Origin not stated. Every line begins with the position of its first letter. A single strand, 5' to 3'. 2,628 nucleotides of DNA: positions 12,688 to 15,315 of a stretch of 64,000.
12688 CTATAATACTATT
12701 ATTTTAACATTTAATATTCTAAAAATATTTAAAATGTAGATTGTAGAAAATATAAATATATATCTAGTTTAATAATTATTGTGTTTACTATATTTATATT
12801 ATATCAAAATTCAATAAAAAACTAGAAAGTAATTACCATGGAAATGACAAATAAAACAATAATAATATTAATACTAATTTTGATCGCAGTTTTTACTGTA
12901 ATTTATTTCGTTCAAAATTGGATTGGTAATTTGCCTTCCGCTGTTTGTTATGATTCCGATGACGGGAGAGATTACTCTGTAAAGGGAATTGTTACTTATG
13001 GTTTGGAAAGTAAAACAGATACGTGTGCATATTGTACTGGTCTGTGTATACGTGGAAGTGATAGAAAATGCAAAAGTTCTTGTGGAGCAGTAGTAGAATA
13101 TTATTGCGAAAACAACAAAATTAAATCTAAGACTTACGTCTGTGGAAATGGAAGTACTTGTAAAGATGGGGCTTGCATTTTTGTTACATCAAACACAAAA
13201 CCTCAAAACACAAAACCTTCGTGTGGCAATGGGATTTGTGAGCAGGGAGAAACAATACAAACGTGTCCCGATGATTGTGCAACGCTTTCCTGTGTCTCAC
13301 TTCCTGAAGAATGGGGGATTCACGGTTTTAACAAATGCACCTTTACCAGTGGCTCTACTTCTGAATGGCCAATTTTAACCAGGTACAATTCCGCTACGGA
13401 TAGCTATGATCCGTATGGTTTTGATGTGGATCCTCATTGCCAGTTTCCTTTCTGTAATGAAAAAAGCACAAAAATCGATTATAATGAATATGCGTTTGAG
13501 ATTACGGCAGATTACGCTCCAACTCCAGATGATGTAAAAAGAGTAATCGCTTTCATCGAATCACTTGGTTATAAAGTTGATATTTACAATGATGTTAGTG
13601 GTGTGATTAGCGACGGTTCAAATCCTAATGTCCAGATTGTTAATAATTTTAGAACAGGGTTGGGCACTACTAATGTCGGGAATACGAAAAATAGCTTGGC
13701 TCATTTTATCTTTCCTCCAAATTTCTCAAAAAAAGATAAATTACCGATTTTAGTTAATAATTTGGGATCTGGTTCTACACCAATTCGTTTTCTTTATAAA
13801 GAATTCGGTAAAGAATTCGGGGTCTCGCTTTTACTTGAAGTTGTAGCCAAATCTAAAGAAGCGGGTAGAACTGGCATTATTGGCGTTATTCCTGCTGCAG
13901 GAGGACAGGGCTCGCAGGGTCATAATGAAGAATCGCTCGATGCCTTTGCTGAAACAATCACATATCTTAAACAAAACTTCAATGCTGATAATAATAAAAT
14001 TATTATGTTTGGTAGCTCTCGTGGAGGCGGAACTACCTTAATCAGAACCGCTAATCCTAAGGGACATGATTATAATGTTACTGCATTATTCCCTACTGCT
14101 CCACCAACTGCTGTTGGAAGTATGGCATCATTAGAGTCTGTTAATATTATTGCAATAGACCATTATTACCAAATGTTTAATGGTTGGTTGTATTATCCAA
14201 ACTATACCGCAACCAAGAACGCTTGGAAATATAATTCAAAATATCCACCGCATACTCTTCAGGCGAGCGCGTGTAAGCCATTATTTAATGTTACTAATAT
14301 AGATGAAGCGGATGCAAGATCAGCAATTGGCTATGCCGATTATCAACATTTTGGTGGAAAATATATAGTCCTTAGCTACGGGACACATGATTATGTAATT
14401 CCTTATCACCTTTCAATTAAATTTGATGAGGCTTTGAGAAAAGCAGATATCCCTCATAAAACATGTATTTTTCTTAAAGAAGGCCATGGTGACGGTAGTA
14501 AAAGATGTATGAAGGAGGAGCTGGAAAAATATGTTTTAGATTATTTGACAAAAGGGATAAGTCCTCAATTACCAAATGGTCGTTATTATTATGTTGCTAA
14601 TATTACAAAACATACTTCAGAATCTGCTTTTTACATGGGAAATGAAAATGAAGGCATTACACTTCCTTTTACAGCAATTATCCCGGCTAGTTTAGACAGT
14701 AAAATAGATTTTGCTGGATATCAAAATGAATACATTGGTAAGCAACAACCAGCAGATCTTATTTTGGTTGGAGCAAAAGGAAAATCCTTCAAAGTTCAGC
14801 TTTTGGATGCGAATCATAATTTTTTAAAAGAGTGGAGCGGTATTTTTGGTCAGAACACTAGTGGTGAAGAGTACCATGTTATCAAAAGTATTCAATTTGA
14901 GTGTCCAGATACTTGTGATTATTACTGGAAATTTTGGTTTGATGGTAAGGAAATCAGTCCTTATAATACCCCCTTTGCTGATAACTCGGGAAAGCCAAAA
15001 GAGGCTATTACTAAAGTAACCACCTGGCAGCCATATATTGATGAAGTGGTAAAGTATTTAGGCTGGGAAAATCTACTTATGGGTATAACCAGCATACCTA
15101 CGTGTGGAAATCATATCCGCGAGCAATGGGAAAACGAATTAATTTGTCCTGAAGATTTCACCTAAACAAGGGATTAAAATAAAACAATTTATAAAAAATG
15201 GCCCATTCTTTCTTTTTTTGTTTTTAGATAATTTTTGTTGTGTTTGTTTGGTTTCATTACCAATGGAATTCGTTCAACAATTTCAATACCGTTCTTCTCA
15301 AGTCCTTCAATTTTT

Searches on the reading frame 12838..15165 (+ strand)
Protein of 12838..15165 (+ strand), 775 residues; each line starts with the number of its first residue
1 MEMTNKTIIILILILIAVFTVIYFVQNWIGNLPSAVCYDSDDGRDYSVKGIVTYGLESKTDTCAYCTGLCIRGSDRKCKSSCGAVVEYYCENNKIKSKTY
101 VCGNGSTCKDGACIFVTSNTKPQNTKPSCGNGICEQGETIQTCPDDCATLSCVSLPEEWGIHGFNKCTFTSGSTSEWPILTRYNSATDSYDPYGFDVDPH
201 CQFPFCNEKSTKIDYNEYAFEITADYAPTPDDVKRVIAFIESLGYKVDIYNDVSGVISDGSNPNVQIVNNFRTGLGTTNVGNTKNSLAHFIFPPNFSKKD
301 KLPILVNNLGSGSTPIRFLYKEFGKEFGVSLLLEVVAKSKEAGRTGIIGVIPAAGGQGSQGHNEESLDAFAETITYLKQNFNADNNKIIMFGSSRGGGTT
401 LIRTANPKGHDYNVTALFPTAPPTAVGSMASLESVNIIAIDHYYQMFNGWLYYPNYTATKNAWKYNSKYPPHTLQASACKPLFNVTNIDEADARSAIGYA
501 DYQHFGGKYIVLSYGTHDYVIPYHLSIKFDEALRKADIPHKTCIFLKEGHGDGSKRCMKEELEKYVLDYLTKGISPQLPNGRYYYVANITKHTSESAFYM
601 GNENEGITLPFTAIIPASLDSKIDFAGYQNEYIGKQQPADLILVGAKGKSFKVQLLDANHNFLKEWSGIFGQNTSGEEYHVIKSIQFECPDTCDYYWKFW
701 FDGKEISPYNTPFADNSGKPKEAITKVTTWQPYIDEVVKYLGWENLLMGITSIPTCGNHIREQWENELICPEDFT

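Call 25: search_protein_families(library=pfam, proteins=[window:12838-15165:+], max_evalue=0.001)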
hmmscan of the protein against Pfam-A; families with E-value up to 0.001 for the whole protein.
window:12838-15165:+ (775 aa): 1 family
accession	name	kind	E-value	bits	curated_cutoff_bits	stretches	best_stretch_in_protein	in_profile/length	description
PF00326.27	Peptidase_S9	-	4e-11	43.3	22.6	1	493-572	131-208/213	Prolyl oligopeptidase family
